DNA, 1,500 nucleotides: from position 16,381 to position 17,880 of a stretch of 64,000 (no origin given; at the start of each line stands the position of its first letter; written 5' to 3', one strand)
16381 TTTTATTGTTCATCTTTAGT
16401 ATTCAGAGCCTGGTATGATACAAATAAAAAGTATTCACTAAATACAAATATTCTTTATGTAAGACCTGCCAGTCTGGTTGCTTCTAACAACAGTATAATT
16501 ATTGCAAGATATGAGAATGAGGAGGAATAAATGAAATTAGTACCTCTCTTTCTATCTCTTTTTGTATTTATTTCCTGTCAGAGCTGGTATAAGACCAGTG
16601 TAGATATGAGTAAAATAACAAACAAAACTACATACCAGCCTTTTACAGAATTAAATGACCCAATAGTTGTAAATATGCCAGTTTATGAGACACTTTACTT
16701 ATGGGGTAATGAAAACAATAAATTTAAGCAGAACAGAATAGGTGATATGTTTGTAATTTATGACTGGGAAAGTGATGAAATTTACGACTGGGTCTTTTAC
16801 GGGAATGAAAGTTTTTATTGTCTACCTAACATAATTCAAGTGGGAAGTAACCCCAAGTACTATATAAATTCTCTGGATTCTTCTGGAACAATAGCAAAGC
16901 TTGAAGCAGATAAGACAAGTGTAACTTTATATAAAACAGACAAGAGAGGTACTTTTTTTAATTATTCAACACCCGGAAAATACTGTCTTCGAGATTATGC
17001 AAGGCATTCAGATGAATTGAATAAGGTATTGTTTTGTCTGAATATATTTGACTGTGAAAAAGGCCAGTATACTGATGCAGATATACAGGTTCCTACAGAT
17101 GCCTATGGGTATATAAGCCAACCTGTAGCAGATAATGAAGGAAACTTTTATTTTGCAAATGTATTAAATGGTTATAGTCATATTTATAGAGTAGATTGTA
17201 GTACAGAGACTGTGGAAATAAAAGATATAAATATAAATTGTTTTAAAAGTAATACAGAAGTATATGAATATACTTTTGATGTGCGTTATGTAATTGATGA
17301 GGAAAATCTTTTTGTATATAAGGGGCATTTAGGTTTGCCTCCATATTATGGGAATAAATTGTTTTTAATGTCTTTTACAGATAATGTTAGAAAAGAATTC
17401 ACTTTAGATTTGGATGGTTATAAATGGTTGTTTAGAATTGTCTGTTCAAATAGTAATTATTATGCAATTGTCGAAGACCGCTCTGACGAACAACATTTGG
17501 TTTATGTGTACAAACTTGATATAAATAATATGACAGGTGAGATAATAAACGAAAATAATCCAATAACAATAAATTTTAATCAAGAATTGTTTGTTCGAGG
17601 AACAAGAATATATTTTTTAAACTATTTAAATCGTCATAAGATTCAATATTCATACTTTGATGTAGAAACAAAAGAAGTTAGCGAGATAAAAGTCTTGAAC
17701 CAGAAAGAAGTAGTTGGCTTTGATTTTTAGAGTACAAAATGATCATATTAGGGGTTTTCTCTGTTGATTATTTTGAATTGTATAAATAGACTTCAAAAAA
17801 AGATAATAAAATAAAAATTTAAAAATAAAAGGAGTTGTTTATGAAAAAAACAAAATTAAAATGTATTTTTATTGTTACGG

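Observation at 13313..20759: Candidate novel envelope system: tandem hydrolase-lipoprotein / beta-rich-lipoprotein modules in an AT-rich island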

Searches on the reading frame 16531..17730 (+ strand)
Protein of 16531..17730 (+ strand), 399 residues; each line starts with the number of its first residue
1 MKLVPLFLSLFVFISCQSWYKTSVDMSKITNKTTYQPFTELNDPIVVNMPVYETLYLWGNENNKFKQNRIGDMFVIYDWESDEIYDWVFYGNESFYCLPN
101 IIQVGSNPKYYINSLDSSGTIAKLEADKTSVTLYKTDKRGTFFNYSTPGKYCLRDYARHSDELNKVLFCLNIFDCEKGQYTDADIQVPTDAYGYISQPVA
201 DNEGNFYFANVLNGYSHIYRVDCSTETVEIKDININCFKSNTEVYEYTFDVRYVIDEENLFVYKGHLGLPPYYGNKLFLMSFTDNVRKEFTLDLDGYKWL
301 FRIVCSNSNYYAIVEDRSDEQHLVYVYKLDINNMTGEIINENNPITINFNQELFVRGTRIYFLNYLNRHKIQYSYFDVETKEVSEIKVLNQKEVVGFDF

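Call 3: search_protein_families(library=pfam, proteins=[window:16531-17730:+], max_evalue=1)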
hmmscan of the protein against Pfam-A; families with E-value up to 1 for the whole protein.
window:16531-17730:+ (399 aa): 1 family
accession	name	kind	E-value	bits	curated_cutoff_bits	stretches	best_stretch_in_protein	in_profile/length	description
PF11113.13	Phage_head_chap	-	0.06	13.9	25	1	313-333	6-26/56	Head assembly gene product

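Call 4: search_protein_families(library=ncbifam, proteins=[window:16531-17730:+], max_evalue=1)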
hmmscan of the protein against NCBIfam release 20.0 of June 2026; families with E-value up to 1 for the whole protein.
window:16531-17730:+ (399 aa): 1 family
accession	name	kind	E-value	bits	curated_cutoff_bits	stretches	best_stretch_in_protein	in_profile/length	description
NF052346.1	PAB0415_fam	hypoth_equivalog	0.073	12.8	250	1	254-334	21-103/205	PAB0415 family putative ATP pyrophosphatase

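Call 6: find_homologous_proteins(query=window:16531-17730:+)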
Query window:16531-17730:+ (399 aa): 8 proteins with E <= 0.001 among 1421 candidates.
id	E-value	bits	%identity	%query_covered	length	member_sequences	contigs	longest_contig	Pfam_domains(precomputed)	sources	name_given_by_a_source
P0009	2.2e-255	865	94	100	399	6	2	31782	-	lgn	-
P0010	1.1e-203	695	74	100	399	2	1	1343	-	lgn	-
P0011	1.7e-190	652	73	97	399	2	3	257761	-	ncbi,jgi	jgi:hypothetical protein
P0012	7.3e-185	633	69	100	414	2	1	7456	-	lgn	-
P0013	3.6e-184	631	69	100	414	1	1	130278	-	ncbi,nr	ncbi:MAG: hypothetical protein K6D95_11565 [Treponema sp.]|nr:hypothetical protein [Treponema sp.]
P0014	5.4e-184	630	69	100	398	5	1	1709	-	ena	-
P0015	1.8e-72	263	36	95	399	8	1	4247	-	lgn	-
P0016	1.1e-65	240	36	96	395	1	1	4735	-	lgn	-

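Call 9: find_encoding_contigs(protein=P0013, flank=8000, max_places=3)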
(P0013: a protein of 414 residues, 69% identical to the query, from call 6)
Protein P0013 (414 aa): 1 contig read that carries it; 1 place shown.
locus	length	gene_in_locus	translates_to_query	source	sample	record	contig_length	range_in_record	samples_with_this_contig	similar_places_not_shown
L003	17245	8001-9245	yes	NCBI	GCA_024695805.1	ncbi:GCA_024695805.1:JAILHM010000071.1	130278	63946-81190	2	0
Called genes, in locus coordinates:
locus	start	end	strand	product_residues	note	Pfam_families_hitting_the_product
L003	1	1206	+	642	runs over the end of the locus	PF00501:AMP-binding, PF23562:AMP-binding_C_3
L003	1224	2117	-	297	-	PF00892:EamA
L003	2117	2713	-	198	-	PF00149:Metallophos, PF12850:Metallophos_2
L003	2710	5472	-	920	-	PF02463:SMC_N (weak), PF13476:AAA_23, PF13555:AAA_29 (weak), PF13558:SbcC_Walker_B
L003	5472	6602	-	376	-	PF00149:Metallophos, PF12850:Metallophos_2, PF12320:SbcD_C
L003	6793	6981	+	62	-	-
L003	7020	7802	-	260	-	-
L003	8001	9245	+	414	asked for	-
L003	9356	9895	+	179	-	-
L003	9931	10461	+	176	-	-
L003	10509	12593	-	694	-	PF12797:Fer4_2 (faint), PF12838:Fer4_7 (weak), PF13187:Fer4_9 (weak), PF13237:Fer4_10 (weak), PF00037:Fer4 (weak), PF02906:Fe_hyd_lg_C, PF04060:FeS, PF00015:MCPsignal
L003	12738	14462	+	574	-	PF00135:COesterase, PF07859:Abhydrolase_3 (faint), PF20434:BD-FAE (weak)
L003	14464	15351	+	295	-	PF01026:TatD_DNase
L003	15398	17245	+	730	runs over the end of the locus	PF07228:SpoIIE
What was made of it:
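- Checked: The 'hydrogenase' neighbour is an Fe-hydrogenase-like domain fused to an MCP signalling domain (call 9).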

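Call 19: find_encoding_contigs(protein=P0015, flank=8000, max_places=3)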
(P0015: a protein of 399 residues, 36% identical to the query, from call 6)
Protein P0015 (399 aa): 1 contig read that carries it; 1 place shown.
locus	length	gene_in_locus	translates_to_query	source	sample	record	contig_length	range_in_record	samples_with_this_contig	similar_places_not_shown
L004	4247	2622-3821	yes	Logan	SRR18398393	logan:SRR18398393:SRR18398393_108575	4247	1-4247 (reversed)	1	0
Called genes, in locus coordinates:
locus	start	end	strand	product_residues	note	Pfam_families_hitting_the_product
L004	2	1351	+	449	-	?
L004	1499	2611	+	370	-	PF05708:Peptidase_C92 (weak)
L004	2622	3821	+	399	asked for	-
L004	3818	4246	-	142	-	?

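Call 20: find_encoding_contigs(protein=P0016, flank=8000, max_places=3)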
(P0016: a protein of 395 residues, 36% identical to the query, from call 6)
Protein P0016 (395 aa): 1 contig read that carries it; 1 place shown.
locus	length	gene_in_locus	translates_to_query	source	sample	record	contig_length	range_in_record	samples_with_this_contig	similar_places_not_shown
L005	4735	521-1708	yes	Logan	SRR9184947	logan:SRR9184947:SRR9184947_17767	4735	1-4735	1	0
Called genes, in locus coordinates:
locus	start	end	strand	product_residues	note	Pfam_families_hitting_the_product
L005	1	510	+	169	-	?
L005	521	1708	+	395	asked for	-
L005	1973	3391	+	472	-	PF01554:MatE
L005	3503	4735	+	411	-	?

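Call 27: predict_structure(alignment_id=A3)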
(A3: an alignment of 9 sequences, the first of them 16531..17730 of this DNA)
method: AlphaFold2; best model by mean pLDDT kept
length: 399 residues; sequences in the alignment: 9
mean_pLDDT: 66.0   pTM: 0.64
mean pLDDT of the five models: 66.0, 64.9, 63.2, 54.0, 54.0
residues with pLDDT >= 90: 88; 70-90: 124; 50-70: 54; < 50: 133
segments of 3 or more residues with pLDDT < 50: 1-38, 49-64, 83-85, 87-148, 394-399
pLDDT, mean of each block of 10 residues (from residue 1): 38 28 32 41 50 43 49 52 48 32 27 33 33 34 40 71 82 72 83 72 86 90 90 84 82 87 86 92 93 90 90 88 91 95 82 77 66 88 85 38
secondary structure, 60 per line:
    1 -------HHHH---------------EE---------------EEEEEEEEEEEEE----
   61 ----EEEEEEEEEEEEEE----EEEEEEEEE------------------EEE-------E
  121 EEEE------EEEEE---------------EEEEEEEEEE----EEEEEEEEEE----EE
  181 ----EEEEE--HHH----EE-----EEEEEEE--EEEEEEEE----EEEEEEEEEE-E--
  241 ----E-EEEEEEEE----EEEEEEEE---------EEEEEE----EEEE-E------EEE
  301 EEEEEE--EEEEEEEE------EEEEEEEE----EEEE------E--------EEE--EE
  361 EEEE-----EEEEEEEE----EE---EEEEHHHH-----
elements in order: H8-11 E44-56 E65-78 E83-91 E110-112 E120-124 E131-135 E151-160 E165-174 E185-189 E206-212 E215-222 E227-236 E247-254 E259-266 E276-281 E286-289 E298-306 E309-316 E323-330 E335-338 E354-356 E359-364 E370-377 E387-390 H391-394

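Call 29: search_protein_representatives(alignment_id=A3)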
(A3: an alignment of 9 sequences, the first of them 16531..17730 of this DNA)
Query: 9 sequences, 400 profile positions. Proteins with E-value up to 0.001 (for the whole library): 148; up to 1e-10: 105; up to 1e-30: 46. The best 148 are listed.
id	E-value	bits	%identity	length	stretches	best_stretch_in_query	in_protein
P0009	2.5e-214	728.1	-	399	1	2-400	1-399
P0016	5.7e-178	608.4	-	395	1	1-397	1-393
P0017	1.4e-123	429.3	-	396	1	1-398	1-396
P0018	1.5e-117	409.4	-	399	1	1-396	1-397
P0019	1.3e-96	340.4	-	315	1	2-307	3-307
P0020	1.7e-66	241.2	-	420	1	1-396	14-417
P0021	1.3e-63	231.8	-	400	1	4-397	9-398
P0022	2.9e-63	230.6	-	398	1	3-396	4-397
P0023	2.9e-62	227.3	-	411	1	1-392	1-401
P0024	1.3e-59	218.6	-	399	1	5-396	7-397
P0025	1.2e-58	215.5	-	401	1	10-397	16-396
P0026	1.8e-56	208.3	-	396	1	5-385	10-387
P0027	2.1e-56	208.0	-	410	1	4-392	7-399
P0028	4.1e-55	203.8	-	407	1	1-387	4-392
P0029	1.7e-54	201.8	-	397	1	5-396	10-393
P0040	4.0e-47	177.5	-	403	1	5-396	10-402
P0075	1.3e-22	96.7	-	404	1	3-394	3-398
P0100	1.9e-14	69.9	-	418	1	1-396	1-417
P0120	1.6e-10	57.0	-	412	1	5-395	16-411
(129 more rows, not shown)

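Call 31: fold_search(model_id=the predicted structure, library=pdb)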
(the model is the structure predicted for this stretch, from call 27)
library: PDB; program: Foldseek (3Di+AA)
matches with E <= 10: 1187; with E <= 0.001: 289
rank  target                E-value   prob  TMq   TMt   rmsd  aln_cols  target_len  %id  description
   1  7mx5_B                3.0e-08  1.00  0.35  0.35  16.1       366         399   12  Crystal structure of TolB from Acinetobacter baumannii (released 2021-05-26)
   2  7pvp                  6.1e-07  1.00  0.36  0.48  10.6       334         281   12  Crystal structure of the SAKe6BC designer protein (released 2023-01-18)
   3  4l7d_B                1.6e-06  1.00  0.36  0.47  10.8       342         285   12  Structure of keap1 kelch domain with (1S,2R)-2-{[(1S)-5-methyl-1-[(1-oxo-1,3-dihydro-2H-isoindol-2-yl)methyl]-3,4-dihy (released 2014-02-19)
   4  8pjz_B                1.7e-06  1.00  0.37  0.49  10.8       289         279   12  Crystal structure of the computationally designed SAKe6EEtal protein (released 2024-07-10)
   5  7ona                  1.9e-06  1.00  0.35  0.47  11.4       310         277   12  Crystal structure of the computationally designed SAKe6AC protein (released 2022-12-14)
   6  3zgc_A                2.2e-06  1.00  0.33  0.44  11.7       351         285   12  crystal structure of the KEAP1-NEH2 complex (released 2013-06-12)
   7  6rtd_B                2.6e-06  1.00  0.30  0.27  13.3       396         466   10  Dihydro-heme d1 dehydrogenase NirN in complex with DHE (released 2019-06-19)
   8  9ozh_D                2.8e-06  1.00  0.34  0.10  16.1       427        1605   11  Cryo-EM structure of 1:2:1 ROS1/NEL/NICOL holo-complex, conformation 2. (released 2026-02-25)
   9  8pjv                  3.1e-06  1.00  0.38  0.49  10.3       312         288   11  Crystal structure of the computationally designed SAKe6DR protein (released 2024-07-10)
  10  9ozi_A                3.3e-06  1.00  0.33  0.09  16.6       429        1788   12  Cryo-EM structure of chicken ROS1 in apo-state. This is the complete map and model. (released 2026-02-25)
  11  4l7b_A                3.4e-06  1.00  0.35  0.45  11.4       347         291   13  Structure of keap1 kelch domain with (1S,2R)-2-{[(1S)-1-[(1,3-dioxo-1,3-dihydro-2H-isoindol-2-yl)methyl]-3,4-dihydrois (released 2014-02-19)
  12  9m58_A                4.0e-06  1.00  0.33  0.34  19.1       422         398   11  Cu/Zn-superoxide dismutase from Deinococcus radiodurans (Calcium-free) (released 2025-09-24)
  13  1jmx_B                4.6e-06  1.00  0.33  0.37  14.1       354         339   14  crystal structure of a quinohemoprotein amine dehydrogenase from pseudomonas putida (released 2002-01-16)
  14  7xm3                  4.8e-06  1.00  0.33  0.44  11.0       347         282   13  Crystal structure of Keap1 Kelch domain (residues 322-609) in complex with 6k (released 2022-07-06)
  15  9m58_B                5.1e-06  1.00  0.34  0.34  19.3       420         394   11  Cu/Zn-superoxide dismutase from Deinococcus radiodurans (Calcium-free) (released 2025-09-24)
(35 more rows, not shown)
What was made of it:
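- Closest known: Beta-propeller envelope. Same: B is a propeller of about 400 aa. Its best Foldseek hit is TolB 7mx5 at 3e-8 (call 31).
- Foldseek hits TolB, Kelch and YncE at 3e-8 to 1e-5 (calls 27, 31).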

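Call 36: find_related_loci(query=A2, collection=genome_contigs, flank=8000)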
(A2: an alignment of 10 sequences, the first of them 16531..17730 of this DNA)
Query A2 (399 aa) in genome_contigs; peptide patterns used: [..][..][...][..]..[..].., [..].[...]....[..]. (x = any residue, [..] = any of these).
96 stretches matched a pattern; 1 encode a relative of the query (tblastn E <= 1e-3); 1 distinct loci.
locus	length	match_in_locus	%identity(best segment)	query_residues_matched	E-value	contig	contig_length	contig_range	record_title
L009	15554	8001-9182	40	2-397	4e-94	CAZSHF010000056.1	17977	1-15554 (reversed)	MAG TPA_asm: uncultured Treponema sp. isolate SRP225648_co1_975 genome assembly, contig: NODE_7658_length_17977_cov_11.3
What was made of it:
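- Tried and rejected: Genome scan with the narrow B alignment: one locus only (call 36).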

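Call 47: find_encoding_contigs(protein=P0040, flank=6000, max_places=2)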
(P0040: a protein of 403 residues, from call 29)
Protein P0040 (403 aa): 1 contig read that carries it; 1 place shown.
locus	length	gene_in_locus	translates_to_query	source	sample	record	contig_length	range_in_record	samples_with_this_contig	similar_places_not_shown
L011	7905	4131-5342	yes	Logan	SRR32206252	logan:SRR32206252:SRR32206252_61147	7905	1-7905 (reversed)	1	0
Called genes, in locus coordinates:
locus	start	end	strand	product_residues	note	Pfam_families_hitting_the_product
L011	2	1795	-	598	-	?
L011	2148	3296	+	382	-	-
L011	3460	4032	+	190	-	-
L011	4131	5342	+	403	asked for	-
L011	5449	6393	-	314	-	-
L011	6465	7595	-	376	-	PF01041:DegT_DnrJ_EryC1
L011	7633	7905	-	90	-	?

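Call 48: find_encoding_contigs(protein=P0075, flank=6000, max_places=2)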
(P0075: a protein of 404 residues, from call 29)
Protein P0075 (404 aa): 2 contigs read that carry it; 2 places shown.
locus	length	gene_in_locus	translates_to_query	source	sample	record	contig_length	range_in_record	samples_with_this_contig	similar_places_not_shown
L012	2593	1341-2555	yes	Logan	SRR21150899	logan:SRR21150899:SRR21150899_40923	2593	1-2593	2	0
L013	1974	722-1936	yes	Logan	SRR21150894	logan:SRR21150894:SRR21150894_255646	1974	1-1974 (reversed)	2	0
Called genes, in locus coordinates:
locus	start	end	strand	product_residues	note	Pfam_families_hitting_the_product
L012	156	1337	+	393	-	-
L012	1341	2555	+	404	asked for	-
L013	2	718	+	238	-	?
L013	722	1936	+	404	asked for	-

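Call 49: find_encoding_contigs(protein=P0100, flank=6000, max_places=2)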
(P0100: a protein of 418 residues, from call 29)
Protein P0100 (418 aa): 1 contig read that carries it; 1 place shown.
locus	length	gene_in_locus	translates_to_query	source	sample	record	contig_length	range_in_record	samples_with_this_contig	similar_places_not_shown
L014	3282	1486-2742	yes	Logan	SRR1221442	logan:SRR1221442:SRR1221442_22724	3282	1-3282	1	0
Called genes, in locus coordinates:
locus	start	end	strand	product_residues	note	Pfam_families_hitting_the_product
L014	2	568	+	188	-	?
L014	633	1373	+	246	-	-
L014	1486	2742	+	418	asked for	-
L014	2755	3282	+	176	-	?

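Call 50: find_encoding_contigs(protein=P0120, flank=6000, max_places=2)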
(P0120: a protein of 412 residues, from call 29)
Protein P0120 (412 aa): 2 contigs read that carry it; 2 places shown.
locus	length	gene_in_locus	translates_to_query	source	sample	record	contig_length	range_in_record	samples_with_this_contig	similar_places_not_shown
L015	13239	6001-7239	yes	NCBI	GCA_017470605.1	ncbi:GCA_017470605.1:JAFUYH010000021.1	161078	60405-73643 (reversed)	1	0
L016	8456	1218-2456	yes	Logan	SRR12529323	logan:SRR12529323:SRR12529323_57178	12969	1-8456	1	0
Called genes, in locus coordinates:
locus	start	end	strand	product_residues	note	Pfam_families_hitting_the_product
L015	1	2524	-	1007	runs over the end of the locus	PF07494:Reg_prop (weak), PF07495:Y_Y_Y, PF08668:HDOD (faint), PF01966:HD, PF13487:HD_5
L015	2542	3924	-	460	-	PF01554:MatE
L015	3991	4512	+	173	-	-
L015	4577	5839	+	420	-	PF00171:Aldedh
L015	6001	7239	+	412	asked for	-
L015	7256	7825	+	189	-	-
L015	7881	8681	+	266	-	PF00696:AA_kinase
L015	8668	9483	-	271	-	PF02698:DUF218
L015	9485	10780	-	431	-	PF07228:SpoIIE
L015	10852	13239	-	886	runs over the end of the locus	PF00270:DEAD, PF00271:Helicase_C, PF08482:HrpB_C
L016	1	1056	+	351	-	?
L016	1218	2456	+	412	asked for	-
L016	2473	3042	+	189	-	-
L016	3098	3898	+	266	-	PF00696:AA_kinase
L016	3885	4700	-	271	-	PF02698:DUF218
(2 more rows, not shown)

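Call 53: search_protein_families(library=pfam, proteins=[L011:2148-3296:+, L011:3460-4032:+, L014:633-1373:+, L014:2-568:+, L015:7256-7825:+, L015:3991-4512:+, L012:156-1337:+, L004:2-1351:+, L011:5449-6393:-], max_evalue=0.1)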
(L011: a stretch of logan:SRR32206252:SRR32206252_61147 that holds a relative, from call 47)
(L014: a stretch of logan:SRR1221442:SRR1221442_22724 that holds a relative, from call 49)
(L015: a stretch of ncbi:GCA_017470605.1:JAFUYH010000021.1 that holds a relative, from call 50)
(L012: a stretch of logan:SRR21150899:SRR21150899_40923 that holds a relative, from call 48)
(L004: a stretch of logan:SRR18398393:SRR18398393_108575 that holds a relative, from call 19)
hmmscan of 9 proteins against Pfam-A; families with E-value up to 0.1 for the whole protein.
L011:2148-3296:+ (382 aa): 2 families
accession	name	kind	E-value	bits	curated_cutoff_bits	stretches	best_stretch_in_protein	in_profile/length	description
PF02415.23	Chlam_PMP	-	0.0014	19.1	20.6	1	239-255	2-18/19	Chlamydia polymorphic membrane protein (Chlamydia_PMP) repeat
PF04712.17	Radial_spoke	-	0.0046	16.4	25.7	1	71-172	74-167/493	Radial spokehead-like protein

L011:3460-4032:+ (190 aa): 0 families

L014:633-1373:+ (246 aa): 3 families
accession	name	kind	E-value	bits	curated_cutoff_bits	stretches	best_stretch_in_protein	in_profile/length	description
PF00196.25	GerE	-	2.6e-05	24.2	23.5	1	180-234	1-55/57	Bacterial regulatory proteins, luxR family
PF08281.18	Sigma70_r4_2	-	0.0014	18.6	25.7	1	193-218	23-48/54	Sigma-70, region 4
PF25015.1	RBD_AKAP-17A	-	0.092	12.8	27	0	125-180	133-186/220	AKAP-17A-like, RNA-binding domain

L014:2-568:+ (188 aa): 2 families
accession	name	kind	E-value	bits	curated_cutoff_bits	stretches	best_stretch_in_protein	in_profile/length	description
PF01522.26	Polysacc_deac_1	-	2.9e-27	95.5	23.1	1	3-94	22-112/124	Polysaccharide deacetylase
PF10096.14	DUF2334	-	0.019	15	26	1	2-54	18-80/203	Uncharacterized protein conserved in bacteria (DUF2334)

L015:7256-7825:+ (189 aa): 0 families

L015:3991-4512:+ (173 aa): 1 family
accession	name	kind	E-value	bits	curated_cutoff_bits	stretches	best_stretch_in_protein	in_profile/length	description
PF00657.28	Lipase_GDSL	-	0.0071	16.9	23.6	1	17-81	61-130/208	GDSL-like Lipase/Acylhydrolase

L012:156-1337:+ (393 aa): 0 families

L004:2-1351:+ (449 aa): 2 families
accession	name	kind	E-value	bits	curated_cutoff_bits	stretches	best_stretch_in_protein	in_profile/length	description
PF03781.23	FGE-sulfatase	-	4e-07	30.4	23.3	1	281-393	110-226/255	Sulfatase-modifying factor enzyme 1-like domain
PF07934.18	OGG_N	-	0.044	14.4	23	0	380-443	57-112/115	8-oxoguanine DNA glycosylase, N-terminal domain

L011:5449-6393:- (314 aa): 1 family
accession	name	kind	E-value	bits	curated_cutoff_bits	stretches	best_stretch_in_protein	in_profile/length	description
PF20881.2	G1_gp67_C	-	0.069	14.1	27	0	130-157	7-34/100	Phage G1 gp67, C-terminal domain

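Call 69: find_homologous_proteins(query=A4, max_evalue=0.00001)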
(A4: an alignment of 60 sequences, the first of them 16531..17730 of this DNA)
Query A4 (60 sequences) (399 aa, profile of the alignment): 28 proteins with E <= 0.00001 among 6789 candidates.
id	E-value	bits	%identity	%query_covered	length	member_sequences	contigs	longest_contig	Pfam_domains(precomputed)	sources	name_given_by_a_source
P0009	9.4e-127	441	94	100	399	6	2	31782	-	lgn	-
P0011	1.6e-121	424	73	97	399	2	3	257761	-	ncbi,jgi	jgi:hypothetical protein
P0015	8.4e-119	415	36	95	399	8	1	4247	-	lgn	-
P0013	1.9e-117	411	69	100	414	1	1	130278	-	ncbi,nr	ncbi:MAG: hypothetical protein K6D95_11565 [Treponema sp.]|nr:hypothetical protein [Treponema sp.]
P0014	2.2e-117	410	69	100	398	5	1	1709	-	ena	-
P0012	3.4e-117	410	69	100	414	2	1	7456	-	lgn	-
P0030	3.4e-117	410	29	99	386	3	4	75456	-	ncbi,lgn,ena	-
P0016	1.3e-116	408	36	96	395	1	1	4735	-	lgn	-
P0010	2.8e-116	407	74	100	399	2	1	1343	-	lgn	-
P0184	5.2e-108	380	28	99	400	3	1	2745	-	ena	-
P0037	4.9e-107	376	30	95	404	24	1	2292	-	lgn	-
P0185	2.3e-106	374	31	99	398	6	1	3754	-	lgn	-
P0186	2.5e-106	374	30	98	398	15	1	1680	-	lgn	-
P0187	5.0e-106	373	30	99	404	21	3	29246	-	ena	-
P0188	6.3e-106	373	29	98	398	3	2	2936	-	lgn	-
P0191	1.7e-101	358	28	92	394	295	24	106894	-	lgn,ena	-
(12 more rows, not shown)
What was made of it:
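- Tried and rejected: The taxonomic range therefore rests on metagenome records and on 'Treponema sp.' names (calls 6, 69).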

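Call 70: find_encoding_contigs(protein=P0191, flank=7000, max_places=6)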
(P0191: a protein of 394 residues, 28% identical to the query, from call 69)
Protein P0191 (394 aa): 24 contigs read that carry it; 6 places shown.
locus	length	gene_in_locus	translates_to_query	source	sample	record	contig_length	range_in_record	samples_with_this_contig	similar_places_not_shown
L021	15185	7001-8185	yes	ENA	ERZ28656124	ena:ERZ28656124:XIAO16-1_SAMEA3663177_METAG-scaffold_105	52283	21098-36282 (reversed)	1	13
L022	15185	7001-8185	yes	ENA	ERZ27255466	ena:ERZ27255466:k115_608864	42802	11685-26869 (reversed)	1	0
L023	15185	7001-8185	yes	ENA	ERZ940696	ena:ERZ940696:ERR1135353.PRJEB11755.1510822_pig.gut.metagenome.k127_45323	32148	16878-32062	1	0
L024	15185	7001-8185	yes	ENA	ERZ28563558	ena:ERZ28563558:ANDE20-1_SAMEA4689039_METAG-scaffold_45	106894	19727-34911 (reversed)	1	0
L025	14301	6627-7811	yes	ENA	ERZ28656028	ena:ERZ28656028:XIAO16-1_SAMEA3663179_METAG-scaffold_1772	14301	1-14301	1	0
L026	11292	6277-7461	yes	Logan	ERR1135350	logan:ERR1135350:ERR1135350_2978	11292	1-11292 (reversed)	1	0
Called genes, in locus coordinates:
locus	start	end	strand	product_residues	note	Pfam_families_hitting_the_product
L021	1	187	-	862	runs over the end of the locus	PF00912:Transgly, PF00905:Transpeptidase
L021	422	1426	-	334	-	PF08308:PEGA (faint), PF13620:CarboxypepD_reg (faint)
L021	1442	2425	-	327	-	PF01551:Peptidase_M23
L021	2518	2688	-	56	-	PF00037:Fer4, PF13237:Fer4_10, PF13534:Fer4_17 (faint), PF12838:Fer4_7, PF13187:Fer4_9, PF12797:Fer4_2 (weak), PF00037:Fer4, PF12837:Fer4_6 (weak), +5 more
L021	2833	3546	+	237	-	PF01791:DeoC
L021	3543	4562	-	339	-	PF00753:Lactamase_B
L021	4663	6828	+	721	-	PF16314:DUF4954, PF25087:GMPPB_C (faint), PF20683:DUF6819 (weak)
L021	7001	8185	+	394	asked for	-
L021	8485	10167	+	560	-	PF00682:HMGL-like, PF22615:IPMS_D2, PF08502:LeuA_dimer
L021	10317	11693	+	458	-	PF00675:Peptidase_M16 (weak), PF05193:Peptidase_M16_C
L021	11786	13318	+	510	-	PF01039:Carboxyl_trans, PF06833:MdcE (faint), PF03255:ACCA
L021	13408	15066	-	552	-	-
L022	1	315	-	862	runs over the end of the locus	PF00912:Transgly, PF00905:Transpeptidase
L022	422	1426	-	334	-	PF08308:PEGA (faint), PF13620:CarboxypepD_reg (faint)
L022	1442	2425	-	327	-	PF01551:Peptidase_M23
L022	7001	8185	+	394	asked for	-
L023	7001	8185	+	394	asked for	-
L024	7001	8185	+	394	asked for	-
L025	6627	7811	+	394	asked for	-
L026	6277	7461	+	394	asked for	-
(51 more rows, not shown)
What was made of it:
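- It stands alone as a conserved gene in a pig-gut Treponema: a 90% cluster of 295 members, in the same DUF4954|B|leuA context in 6 contigs (call 70). A solitary B is a stable, highly conserved gene in a housekeeping context in a pig-gut species (call 70).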

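Call 77: search_protein_families(library=padloc, proteins=[window:16531-17730:+], max_evalue=0.01)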
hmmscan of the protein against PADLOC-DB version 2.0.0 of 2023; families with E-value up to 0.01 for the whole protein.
window:16531-17730:+ (399 aa): 0 families
